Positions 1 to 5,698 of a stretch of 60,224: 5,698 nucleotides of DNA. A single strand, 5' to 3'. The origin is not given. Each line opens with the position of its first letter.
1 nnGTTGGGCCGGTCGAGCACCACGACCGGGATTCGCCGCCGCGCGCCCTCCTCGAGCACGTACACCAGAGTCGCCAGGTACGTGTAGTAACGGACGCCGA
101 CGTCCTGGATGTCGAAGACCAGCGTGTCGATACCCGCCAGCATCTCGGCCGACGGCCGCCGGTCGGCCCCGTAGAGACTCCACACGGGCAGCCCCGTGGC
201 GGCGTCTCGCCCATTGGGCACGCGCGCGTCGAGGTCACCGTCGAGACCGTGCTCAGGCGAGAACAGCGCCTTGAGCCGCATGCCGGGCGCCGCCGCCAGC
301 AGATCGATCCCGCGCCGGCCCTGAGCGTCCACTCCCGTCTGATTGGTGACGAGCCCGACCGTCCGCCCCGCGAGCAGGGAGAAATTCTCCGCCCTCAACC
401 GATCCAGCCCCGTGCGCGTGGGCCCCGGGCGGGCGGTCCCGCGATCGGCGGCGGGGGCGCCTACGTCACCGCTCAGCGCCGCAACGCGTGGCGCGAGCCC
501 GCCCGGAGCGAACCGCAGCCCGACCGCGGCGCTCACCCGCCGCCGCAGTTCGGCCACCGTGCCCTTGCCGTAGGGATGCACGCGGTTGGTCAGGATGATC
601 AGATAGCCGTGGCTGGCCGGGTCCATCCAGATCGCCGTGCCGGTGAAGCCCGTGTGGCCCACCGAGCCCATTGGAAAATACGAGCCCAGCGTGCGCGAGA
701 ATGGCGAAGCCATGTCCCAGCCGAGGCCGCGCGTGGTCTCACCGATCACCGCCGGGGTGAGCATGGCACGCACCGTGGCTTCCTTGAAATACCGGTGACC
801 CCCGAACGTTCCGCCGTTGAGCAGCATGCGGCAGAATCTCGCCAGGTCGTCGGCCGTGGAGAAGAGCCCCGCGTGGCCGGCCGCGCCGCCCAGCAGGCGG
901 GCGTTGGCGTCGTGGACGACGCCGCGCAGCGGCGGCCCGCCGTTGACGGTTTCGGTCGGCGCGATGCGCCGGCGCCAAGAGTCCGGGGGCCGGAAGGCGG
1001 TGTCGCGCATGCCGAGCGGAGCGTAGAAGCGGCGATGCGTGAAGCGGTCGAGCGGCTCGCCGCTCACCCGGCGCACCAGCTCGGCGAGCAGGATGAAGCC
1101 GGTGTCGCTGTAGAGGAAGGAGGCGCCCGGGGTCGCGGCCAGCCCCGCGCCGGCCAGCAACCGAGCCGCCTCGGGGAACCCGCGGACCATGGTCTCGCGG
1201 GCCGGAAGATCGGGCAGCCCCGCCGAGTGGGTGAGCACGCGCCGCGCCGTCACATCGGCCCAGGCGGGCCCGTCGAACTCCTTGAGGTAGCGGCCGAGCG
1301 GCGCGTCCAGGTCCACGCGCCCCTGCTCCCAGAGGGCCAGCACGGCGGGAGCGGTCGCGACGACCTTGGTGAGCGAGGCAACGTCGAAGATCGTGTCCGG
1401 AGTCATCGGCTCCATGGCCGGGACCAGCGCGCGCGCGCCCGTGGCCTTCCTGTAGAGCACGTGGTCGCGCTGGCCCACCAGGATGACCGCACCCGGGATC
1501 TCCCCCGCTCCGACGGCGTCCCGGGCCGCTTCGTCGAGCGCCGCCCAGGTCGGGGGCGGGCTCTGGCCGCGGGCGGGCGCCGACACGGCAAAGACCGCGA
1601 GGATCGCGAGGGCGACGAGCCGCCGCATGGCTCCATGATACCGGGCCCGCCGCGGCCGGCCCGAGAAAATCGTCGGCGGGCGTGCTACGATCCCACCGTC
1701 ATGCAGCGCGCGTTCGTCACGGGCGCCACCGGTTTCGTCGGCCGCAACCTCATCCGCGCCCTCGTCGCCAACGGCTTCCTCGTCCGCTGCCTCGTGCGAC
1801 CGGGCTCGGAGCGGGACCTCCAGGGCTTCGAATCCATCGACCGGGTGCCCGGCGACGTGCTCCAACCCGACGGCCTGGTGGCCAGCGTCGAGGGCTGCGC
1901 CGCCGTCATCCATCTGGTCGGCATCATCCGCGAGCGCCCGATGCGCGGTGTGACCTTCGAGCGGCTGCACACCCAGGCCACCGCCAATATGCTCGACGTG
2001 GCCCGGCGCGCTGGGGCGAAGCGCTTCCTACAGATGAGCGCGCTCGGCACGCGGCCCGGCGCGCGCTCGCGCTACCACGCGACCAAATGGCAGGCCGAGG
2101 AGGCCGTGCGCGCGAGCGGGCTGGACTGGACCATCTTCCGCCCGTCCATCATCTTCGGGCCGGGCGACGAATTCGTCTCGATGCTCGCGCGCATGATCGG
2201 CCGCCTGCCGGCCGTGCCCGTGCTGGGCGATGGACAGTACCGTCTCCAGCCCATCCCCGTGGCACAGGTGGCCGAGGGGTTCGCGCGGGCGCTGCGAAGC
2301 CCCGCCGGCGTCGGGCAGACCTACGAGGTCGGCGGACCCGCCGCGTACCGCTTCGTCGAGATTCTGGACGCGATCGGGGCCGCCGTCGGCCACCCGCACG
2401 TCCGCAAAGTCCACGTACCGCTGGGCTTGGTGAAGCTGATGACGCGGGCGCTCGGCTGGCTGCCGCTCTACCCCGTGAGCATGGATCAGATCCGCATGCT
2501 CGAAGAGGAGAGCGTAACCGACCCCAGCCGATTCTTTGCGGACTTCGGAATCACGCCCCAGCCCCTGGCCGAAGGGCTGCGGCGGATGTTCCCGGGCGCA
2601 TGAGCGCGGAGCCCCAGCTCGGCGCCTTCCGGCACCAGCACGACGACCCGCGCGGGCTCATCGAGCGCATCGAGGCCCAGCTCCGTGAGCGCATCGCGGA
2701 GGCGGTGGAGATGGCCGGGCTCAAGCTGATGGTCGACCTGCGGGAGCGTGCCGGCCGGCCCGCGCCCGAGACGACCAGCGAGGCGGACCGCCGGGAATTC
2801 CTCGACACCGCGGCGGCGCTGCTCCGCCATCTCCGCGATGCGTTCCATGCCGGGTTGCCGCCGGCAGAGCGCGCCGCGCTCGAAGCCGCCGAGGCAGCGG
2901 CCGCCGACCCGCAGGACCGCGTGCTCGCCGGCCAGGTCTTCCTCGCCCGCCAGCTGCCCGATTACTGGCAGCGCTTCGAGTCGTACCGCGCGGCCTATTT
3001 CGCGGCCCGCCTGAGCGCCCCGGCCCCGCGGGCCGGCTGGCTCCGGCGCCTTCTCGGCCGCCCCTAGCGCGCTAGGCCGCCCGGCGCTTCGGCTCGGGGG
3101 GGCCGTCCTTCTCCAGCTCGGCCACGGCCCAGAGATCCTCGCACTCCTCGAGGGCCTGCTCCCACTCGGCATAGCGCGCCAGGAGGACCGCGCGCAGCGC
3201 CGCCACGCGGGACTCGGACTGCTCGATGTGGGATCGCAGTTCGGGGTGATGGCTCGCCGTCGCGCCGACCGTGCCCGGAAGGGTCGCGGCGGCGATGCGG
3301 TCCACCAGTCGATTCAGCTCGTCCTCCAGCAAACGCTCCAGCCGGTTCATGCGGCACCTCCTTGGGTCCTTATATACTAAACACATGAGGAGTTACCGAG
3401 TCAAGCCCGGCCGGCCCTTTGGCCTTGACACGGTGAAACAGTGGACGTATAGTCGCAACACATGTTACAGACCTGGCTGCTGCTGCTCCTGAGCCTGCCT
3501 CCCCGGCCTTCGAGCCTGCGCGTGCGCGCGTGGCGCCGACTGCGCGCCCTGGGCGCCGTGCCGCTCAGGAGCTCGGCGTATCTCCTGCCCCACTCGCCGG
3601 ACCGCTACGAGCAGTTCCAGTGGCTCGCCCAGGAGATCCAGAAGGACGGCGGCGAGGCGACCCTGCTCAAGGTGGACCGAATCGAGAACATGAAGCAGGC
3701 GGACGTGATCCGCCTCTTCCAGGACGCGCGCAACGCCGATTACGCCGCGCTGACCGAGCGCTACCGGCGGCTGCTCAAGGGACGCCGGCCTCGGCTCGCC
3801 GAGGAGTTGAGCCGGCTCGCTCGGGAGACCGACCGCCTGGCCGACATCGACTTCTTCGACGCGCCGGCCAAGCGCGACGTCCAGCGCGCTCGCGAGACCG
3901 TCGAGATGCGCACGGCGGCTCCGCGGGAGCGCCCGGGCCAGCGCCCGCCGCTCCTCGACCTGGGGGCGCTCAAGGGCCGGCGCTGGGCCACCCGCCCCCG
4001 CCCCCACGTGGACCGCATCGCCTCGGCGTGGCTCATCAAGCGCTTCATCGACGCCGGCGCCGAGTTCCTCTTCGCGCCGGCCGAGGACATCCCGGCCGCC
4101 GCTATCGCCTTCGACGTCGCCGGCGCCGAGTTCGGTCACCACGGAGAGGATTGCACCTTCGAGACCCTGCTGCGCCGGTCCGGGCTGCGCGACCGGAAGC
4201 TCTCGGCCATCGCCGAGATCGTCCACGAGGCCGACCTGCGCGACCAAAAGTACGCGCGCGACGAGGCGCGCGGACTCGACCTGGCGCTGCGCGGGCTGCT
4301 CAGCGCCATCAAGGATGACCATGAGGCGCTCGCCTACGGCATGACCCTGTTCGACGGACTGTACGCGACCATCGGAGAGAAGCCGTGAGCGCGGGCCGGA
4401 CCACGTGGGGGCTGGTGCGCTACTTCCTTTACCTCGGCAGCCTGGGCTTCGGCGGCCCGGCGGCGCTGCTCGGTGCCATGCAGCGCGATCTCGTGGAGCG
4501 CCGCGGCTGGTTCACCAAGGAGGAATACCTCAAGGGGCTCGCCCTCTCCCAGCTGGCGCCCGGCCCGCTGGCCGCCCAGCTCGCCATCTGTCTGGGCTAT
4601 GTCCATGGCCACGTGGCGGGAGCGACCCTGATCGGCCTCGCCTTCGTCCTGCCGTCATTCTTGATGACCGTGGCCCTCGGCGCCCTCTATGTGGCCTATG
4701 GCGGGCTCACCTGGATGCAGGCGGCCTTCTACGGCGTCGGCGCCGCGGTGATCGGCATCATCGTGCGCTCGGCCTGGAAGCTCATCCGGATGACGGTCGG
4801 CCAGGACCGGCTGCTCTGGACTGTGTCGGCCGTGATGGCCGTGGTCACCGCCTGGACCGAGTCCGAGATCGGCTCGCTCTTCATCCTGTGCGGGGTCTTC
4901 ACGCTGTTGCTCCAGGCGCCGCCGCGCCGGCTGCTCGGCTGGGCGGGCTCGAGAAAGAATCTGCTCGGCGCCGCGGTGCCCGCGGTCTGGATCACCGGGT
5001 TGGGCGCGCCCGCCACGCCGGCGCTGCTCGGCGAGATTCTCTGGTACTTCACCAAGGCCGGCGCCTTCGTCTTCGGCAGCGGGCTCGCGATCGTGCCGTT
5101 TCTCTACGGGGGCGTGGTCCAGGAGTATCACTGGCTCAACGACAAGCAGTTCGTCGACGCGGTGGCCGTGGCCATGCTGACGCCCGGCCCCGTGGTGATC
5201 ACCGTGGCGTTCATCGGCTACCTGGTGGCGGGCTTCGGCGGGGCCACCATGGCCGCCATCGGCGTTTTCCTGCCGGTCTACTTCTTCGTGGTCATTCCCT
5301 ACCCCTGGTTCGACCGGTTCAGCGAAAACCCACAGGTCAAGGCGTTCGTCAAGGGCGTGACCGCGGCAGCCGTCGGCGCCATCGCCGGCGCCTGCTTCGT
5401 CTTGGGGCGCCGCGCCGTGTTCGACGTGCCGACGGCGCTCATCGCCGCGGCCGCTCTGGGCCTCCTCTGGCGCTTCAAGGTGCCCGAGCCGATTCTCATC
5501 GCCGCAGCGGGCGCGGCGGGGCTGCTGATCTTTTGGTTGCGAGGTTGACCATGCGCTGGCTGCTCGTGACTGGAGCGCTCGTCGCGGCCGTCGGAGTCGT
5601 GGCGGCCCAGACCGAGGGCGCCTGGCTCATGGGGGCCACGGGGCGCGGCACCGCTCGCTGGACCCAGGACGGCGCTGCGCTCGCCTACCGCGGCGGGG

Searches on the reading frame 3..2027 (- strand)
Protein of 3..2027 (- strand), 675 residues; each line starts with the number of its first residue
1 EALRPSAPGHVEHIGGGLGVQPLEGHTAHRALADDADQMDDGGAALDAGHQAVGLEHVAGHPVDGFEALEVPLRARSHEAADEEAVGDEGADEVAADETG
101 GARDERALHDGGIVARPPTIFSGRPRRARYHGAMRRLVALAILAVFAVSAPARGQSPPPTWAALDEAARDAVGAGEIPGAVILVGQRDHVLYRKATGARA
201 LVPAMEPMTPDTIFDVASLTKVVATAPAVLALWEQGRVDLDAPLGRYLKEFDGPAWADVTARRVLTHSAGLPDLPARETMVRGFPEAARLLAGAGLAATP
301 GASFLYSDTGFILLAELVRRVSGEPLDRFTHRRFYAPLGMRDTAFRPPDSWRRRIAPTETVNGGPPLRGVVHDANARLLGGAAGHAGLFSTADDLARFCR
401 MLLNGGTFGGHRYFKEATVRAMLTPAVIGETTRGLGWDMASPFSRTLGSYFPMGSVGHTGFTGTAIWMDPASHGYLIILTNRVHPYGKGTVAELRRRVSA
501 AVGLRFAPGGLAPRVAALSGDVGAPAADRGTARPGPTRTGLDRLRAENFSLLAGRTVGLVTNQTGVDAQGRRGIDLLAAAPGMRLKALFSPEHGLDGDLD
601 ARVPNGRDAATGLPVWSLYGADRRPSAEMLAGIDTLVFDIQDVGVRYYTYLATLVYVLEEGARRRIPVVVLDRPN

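Call 71: search_protein_families(library=pfam, proteins=[window:3-2027:-], max_evalue=0.00001)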
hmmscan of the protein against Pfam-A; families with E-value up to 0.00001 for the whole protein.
window:3-2027:- (675 aa): 2 families
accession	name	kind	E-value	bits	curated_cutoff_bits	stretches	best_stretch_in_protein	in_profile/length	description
PF00144.29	Beta-lactamase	-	2.2e-69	234.6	27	1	165-496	2-324/329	Beta-lactamase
PF07075.17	NamZ_N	-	2.2e-44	151.8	26.9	1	557-675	1-121/203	Exo-beta-N-acetylmuramidase NamZ, N-terminal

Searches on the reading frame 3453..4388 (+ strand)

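Call 71: search_protein_families(library=pfam, proteins=[window:3453-4388:+], max_evalue=0.00001)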
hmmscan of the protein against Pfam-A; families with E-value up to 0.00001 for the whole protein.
window:3453-4388:+ (311 aa): 2 families
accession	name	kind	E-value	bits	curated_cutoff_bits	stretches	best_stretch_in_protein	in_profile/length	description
PF09828.14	ChrB_C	-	5.3e-47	160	25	1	178-306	1-131/132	ChrB, C-terminal domain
PF20229.3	ChrB_N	-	3.2e-11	43.8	23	1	23-101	1-79/159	Protein ChrB, N-terminal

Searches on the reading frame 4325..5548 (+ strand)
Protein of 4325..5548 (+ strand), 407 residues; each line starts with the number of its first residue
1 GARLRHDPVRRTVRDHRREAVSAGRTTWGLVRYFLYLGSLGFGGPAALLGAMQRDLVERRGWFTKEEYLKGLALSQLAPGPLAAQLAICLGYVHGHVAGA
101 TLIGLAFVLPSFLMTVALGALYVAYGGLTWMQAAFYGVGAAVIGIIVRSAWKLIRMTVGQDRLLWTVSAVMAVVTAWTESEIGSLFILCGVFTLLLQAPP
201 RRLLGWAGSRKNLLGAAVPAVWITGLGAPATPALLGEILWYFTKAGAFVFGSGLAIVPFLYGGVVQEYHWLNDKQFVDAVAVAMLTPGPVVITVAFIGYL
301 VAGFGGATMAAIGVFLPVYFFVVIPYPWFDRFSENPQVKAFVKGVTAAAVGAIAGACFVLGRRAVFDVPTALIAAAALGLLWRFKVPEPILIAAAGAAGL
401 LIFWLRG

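Call 71: search_protein_families(library=pfam, proteins=[window:4325-5548:+], max_evalue=0.00001)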
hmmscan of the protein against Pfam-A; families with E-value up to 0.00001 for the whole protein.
window:4325-5548:+ (407 aa): 1 family
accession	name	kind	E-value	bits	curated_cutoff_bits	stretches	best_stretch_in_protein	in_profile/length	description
PF02417.20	Chromate_transp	-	4.7e-79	264.6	28.6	2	237-400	2-166/166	Chromate transporter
